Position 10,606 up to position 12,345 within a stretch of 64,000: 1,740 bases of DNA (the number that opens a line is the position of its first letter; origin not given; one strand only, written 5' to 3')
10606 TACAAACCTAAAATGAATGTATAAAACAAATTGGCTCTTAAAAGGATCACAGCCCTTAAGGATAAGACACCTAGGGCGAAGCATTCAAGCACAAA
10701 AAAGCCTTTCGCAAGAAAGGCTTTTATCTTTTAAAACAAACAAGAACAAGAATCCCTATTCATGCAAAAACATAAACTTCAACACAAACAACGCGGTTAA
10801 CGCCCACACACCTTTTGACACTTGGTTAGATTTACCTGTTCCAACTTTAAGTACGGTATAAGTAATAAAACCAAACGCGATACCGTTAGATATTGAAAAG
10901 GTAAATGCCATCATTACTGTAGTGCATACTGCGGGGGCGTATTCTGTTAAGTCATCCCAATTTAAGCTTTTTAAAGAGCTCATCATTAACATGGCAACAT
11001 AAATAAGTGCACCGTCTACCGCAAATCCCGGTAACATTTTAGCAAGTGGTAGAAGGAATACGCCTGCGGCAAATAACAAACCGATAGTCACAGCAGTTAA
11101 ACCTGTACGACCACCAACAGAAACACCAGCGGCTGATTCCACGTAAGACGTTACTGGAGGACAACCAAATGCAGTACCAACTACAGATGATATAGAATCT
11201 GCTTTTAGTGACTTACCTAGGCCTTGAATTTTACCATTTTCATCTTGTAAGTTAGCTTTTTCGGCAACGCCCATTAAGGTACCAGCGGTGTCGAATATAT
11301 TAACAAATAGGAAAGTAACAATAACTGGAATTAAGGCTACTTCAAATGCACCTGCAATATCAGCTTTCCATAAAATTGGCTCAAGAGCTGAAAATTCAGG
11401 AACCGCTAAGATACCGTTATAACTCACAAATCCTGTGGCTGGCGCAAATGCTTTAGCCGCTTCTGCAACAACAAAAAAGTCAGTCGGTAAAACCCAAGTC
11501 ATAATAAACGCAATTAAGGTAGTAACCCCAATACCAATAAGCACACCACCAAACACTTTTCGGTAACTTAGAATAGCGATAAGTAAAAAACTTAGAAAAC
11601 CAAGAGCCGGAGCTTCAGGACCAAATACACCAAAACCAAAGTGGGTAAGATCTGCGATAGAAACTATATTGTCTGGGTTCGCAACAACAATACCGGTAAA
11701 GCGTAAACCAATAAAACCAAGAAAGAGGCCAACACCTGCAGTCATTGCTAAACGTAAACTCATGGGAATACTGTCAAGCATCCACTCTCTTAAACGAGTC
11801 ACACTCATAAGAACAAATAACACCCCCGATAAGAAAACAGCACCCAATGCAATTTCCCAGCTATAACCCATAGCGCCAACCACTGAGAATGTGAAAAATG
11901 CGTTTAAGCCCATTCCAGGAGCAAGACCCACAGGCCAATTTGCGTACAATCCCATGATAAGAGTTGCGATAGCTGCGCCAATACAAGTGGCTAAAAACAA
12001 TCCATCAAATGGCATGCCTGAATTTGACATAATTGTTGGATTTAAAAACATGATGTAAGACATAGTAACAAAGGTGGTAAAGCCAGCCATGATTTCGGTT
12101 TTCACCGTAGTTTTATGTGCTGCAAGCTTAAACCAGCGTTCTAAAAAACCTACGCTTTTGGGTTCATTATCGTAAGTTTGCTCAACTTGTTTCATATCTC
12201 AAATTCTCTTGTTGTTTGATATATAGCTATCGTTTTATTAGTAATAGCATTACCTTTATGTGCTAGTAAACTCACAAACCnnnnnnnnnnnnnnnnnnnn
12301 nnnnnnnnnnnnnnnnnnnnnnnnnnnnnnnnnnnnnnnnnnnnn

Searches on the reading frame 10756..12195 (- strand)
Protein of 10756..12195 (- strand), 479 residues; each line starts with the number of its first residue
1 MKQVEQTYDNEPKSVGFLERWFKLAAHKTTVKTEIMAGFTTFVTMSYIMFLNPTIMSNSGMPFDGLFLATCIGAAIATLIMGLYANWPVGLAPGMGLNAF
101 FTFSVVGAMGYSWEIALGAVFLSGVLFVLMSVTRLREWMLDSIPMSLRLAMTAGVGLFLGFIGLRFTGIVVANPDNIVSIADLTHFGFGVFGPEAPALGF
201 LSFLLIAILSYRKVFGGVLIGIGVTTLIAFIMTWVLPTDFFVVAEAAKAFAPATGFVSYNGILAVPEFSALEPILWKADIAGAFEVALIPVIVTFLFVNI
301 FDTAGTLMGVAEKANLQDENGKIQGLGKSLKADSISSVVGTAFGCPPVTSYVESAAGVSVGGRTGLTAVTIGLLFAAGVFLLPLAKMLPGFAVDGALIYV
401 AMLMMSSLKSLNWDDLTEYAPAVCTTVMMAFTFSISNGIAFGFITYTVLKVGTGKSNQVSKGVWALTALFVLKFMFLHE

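Call 58: search_protein_families(library=pfam, proteins=[window:10756-12195:-], max_evalue=0.00001)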
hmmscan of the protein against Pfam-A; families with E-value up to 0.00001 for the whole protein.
window:10756-12195:- (479 aa): 1 family
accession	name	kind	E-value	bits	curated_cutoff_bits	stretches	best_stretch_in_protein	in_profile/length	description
PF00860.26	Xan_ur_permease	-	9.1e-47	160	27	1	34-439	3-387/389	Permease family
